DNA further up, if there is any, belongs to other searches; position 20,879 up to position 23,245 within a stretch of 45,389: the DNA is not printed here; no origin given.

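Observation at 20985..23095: valS ends exactly before the KMSKS half of the enzyme and is sealed by a terminator: candidate split (two-gene) valyl-tRNA synthetase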

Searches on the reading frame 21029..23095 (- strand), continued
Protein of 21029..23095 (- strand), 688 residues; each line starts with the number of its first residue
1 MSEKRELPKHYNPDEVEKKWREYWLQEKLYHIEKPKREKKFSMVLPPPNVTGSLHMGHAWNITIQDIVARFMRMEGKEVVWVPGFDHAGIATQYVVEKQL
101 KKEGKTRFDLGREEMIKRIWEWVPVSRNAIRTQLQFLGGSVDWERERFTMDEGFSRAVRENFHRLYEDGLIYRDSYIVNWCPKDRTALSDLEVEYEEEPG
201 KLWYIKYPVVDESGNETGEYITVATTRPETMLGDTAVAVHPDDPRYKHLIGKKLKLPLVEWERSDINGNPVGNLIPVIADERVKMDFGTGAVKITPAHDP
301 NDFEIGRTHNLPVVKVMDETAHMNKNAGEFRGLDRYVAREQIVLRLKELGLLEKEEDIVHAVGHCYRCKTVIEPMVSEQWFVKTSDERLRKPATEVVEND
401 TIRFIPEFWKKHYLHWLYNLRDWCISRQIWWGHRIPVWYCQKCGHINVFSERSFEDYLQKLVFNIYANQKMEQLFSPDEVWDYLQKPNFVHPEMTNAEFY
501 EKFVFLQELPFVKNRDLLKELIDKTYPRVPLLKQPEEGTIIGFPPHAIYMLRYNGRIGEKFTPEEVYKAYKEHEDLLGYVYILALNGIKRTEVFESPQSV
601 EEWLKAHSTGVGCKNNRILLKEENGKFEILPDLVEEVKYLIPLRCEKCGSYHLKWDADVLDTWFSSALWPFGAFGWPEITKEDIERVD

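Call 23: search_solved_structures(query=window:21029-23095:-, max_evalue=1e-30, show_alignments=1)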
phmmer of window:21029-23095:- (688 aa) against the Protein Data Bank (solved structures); distinct sequences matched with E-value up to 1e-30: 18.
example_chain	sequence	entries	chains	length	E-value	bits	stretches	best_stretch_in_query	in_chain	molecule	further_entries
1gax_A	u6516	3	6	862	1.3e-144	486.1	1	6-456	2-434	VALYL-TRNA SYNTHETASE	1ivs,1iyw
1ile_A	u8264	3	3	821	1.1e-45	159.1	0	277-447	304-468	ISOLEUCYL-TRNA SYNTHETASE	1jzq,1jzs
8c9e_A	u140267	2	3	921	1.6e-43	151.9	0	4-242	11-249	Isoleucine--tRNA ligase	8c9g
1ffy_A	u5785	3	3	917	2.5e-43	151.3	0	14-243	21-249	ISOLEUCYL-TRNA SYNTHETASE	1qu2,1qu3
8c9f_A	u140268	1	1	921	5.1e-41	143.7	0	4-242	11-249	Isoleucine--tRNA ligase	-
8c9d_A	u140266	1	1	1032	4.6e-39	137.2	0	13-242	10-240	Isoleucine--tRNA ligase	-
8c8v_A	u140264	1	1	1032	8.5e-39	136.3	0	13-242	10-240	Isoleucine--tRNA ligase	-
8c8u_A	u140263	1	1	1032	8.5e-39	136.3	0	13-242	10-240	Isoleucine--tRNA ligase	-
8c8w_A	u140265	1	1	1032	2e-36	128.5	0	13-242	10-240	Isoleucine--tRNA ligase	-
2v0c_A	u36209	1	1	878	1.6e-33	118.9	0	10-193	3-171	AMINOACYL-TRNA SYNTHETASE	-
1h3n_A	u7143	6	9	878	1.6e-33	118.9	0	10-193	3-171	LEUCYL-TRNA SYNTHETASE | AMINOACYL-TRNA SYNTHETASE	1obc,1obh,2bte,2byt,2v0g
1wka_A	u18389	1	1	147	3.6e-33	117.7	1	199-358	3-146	Valyl-tRNA synthetase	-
1wk9_A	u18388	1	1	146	4.8e-33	117.3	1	199-357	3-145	Valyl-tRNA synthetase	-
7nua_A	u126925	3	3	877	5.8e-31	110.4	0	8-192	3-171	Leucine--tRNA ligase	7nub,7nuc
6q89_A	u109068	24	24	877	5.9e-31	110.4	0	8-192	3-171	Leucine--tRNA ligase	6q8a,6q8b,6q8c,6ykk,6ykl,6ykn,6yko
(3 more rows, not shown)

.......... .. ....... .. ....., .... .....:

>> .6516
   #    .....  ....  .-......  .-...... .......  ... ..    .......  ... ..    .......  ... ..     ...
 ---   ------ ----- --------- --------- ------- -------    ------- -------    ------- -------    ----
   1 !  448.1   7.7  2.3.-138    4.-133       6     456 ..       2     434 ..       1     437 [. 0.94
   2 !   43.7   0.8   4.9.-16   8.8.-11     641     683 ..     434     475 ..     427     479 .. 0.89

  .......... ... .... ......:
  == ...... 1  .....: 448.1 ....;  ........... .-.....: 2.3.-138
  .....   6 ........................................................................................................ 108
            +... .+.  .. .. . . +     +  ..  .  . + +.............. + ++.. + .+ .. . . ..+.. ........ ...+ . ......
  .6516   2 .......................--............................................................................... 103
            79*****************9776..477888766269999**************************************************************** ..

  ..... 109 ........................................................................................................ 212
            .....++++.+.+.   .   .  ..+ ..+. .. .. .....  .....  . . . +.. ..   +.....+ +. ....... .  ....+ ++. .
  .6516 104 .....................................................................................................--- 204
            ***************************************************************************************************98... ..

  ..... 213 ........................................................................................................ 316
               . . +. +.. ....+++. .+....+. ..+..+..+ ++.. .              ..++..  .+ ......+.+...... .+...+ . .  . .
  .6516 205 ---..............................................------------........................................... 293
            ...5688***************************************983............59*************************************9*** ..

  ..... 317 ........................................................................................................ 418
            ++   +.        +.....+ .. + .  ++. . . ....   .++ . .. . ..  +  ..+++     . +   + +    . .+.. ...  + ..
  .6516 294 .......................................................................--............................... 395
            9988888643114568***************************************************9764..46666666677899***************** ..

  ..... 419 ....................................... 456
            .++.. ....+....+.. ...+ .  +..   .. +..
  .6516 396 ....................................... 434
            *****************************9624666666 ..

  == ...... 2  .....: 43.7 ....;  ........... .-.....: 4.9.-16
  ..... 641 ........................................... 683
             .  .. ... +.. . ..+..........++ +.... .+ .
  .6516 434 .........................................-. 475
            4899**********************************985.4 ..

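Call 52: predict_structure(alignment_id=A2)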
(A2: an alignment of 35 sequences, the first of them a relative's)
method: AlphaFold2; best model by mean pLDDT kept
length: 688 residues; sequences in the alignment: 35
mean_pLDDT: 78.1   pTM: 0.71
mean pLDDT of the five models: 78.1, 77.9, 76.9, 75.6, 75.0
residues with pLDDT >= 90: 323; 70-90: 156; 50-70: 96; < 50: 113
segments of 3 or more residues with pLDDT < 50: 1-14, 23-25, 27-34, 41-64, 79-92, 130-150, 668-688
pLDDT, mean of each block of 10 residues (from residue 1): 37 46 42 50 39 38 49 52 41 60 75 60 54 43 42 71 90 89 79 79 95 91 92 96 93 95 95 96 86 92 93 95 96 96 97 93 83 89 83 75 61 72 67 81 95 92 90 95 82 78 82 95 96 81 94 96 97 95 89 95 92 81 93 94 95 87 53 41 45
secondary structure, 60 per line:
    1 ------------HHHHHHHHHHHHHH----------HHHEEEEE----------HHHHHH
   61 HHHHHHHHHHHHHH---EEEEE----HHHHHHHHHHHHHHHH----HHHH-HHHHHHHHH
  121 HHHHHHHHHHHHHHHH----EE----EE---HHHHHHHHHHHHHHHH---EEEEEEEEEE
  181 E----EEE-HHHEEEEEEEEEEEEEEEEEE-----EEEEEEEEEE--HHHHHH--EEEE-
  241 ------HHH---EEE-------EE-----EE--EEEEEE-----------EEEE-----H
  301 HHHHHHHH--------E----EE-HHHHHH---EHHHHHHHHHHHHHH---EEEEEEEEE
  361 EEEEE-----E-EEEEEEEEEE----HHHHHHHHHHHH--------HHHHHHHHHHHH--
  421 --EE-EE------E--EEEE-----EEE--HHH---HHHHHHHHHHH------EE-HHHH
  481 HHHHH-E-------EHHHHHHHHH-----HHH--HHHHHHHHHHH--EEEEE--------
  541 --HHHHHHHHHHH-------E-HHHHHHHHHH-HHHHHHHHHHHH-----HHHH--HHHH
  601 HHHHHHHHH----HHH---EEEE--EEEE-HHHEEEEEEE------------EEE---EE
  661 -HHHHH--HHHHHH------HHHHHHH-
elements in order (helices of 4 or more, strands of 3 or more residues): H13-26 E40-44 H55-74 E78-82 H87-102 H107-110 H112-136 H152-167 E171-181 E186-188 E193-210 E216-225 H228-233 E236-239 E253-255 E274-279 E291-294 H300-308 H325-330 H335-348 E352-365 E373-382 H387-398 H407-418 E437-440 E446-448 H457-467 H477-485 H496-504 H515-525 E528-532 H543-553 H563-572 H574-585 H591-594 H597-609 E620-623 E626-629 E634-640 E653-655 H662-666 H669-674 H681-687

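Call 55: fold_search(model_id=the predicted structure, library=pdb)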
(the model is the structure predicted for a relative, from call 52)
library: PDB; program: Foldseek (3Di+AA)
matches with E <= 10: 323; with E <= 0.001: 166
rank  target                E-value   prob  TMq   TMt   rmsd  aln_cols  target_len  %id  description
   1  1gax_A                2.2e-37  1.00  0.45  0.37  11.1       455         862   49  CRYSTAL STRUCTURE OF THERMUS THERMOPHILUS VALYL-TRNA SYNTHETASE COMPLEXED WITH TRNA(VAL) AND VALYL-ADENYLATE ANALOGUE (released 2000-12-06)
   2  8c9f                  6.4e-28  1.00  0.44  0.34  11.8       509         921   24  Priestia megaterium inactive HIGH motif mutant of type1 isoleucyl-tRNA synthetase complexed with an isoleucyl-adenylate  (released 2023-08-16)
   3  8c9e                  3.8e-27  1.00  0.44  0.34  10.6       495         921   24  Priestia megaterium mupirocin-sensitive isoleucyl-tRNA synthetase 1 complexed with an isoleucyl-adenylate analogue (released 2023-08-16)
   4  8c9d                  4.6e-26  1.00  0.39  0.27  11.1       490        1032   24  Priestia megaterium W130Q mutant of type 2 isoleucyl-tRNA synthetase complexed with an isoleucyl-adenylate analogue (released 2023-08-16)
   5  8c8v                  4.6e-26  1.00  0.39  0.27  11.0       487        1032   24  Priestia megaterium mupirocin-resistant isoleucyl-tRNA synthetase 2 with a fully-resolved C-terminal tRNA-binding domain (released 2023-08-16)
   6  8wnj                  8.0e-26  1.00  0.41  0.32  12.3       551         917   20  Crystal structure of H. pylori isoleucyl-tRNA synthetase (HpIleRS) in complex with Ile-AMP (released 2024-02-14)
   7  8c8u                  1.3e-25  1.00  0.40  0.28  11.0       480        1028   24  Priestia megaterium mupirocin-resistant isoleucyl-tRNA synthetase 2 complexed with mupirocin (released 2023-08-23)
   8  1ile                  2.6e-25  1.00  0.40  0.34  11.0       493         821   26  ISOLEUCYL-TRNA SYNTHETASE (released 1999-04-13)
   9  8wnf                  5.9e-25  1.00  0.42  0.33  11.6       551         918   21  Crystal structure of H. pylori isoleucyl-tRNA synthetase (HpIleRS) in apo form (released 2024-02-14)
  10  8c8w                  7.8e-25  1.00  0.39  0.27  11.0       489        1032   24  Priestia megaterium mupirocin hyper-resistant HIGH motif mutant of type 2 isoleucyl-tRNA synthetase complexed with an is (released 2023-08-16)
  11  8wng                  1.1e-24  1.00  0.41  0.32  12.3       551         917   20  Crystal structure of H. pylori isoleucyl-tRNA synthetase (HpIleRS) in complex with Ile (released 2024-02-14)
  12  1qu2_A                3.4e-24  1.00  0.39  0.30  12.0       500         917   24  INSIGHTS INTO EDITING FROM AN ILE-TRNA SYNTHETASE STRUCTURE WITH TRNA(ILE) AND MUPIROCIN (released 1999-08-31)
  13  1qu3_A                4.1e-23  1.00  0.39  0.32  10.9       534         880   22  INSIGHTS INTO EDITING FROM AN ILE-TRNA SYNTHETASE STRUCTURE WITH TRNA(ILE) AND MUPIROCIN (released 1999-08-31)
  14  6ldk                  4.8e-23  1.00  0.39  0.34  11.6       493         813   22  Isoleucyl-tRNA synthetase from Candida albicans complexed with a isoleucyl-adenylate (released 2020-11-04)
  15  8wnd_A                7.0e-23  1.00  0.38  0.26  11.9       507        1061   20  Crystal structure of Saccharomyces cerevisiae isoleucyl-tRNA synthetase in complex with tRNA(Ile) and isoleucine (released 2024-10-09)
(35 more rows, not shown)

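Call 57: find_encoding_contigs(protein=P0247, flank=10000, max_places=4)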
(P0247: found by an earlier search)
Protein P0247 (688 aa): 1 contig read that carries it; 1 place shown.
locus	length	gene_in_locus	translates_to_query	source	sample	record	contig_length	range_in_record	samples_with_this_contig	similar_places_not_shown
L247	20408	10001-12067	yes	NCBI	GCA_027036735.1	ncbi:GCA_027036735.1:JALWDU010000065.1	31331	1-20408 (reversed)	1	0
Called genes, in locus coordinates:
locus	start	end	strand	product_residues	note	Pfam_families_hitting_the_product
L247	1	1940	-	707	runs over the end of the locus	PF04879:Molybdop_Fe4S4, PF00384:Molybdopterin, PF01568:Molydop_binding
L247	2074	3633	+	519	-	PF03460:NIR_SIR_ferr, PF01077:NIR_SIR, PF03460:NIR_SIR_ferr, PF01077:NIR_SIR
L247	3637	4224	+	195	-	PF13241:NAD_binding_7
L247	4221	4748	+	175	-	PF11974:bMG3 (weak)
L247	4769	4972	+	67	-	-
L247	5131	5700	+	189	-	PF02361:CbiQ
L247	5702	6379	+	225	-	PF00005:ABC_tran, PF02463:SMC_N (weak), PF13304:AAA_21 (weak)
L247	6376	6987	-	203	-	PF05685:Uma2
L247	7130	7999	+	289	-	PF06574:FAD_syn, PF01687:Flavokinase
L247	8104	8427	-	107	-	-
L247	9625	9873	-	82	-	-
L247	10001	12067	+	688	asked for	PF00133:tRNA-synt_1, PF09334:tRNA-synt_1g, PF13603:tRNA-synt_1_2 (weak), PF00133:tRNA-synt_1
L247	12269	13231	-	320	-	PF02445:NadA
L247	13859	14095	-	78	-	PF04014:MazE_antitoxin (weak)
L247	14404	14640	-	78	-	PF01402:RHH_1 (weak)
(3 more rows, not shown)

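Call 58: find_encoding_contigs(protein=P0245, flank=10000, max_places=4)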
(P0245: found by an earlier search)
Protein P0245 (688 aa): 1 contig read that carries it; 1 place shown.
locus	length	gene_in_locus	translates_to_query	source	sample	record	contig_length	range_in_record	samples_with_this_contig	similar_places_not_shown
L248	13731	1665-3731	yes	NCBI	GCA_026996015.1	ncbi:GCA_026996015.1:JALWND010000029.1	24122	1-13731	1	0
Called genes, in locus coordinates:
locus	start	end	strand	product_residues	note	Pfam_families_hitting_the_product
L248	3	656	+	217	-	?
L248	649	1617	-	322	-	PF02606:LpxK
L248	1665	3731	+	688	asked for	PF00133:tRNA-synt_1, PF09334:tRNA-synt_1g, PF13603:tRNA-synt_1_2 (weak), PF00133:tRNA-synt_1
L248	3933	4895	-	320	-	PF02445:NadA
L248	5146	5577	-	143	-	PF01850:PIN (weak), PF13470:PIN_3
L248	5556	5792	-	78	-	PF04014:MazE_antitoxin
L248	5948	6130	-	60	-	-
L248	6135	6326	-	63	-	-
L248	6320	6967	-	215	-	-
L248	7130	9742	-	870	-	PF01411:tRNA-synt_2c, PF07973:tRNA_SAD, PF02272:DHHA1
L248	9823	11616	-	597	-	PF00587:tRNA-synt_2b, PF04073:tRNA_edit, PF03129:HGTP_anticodon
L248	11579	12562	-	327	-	PF12911:OppC_N, PF00528:BPD_transp_1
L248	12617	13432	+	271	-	PF01904:DUF72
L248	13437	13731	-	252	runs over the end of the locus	PF01751:Toprim, PF01131:Topoisom_bac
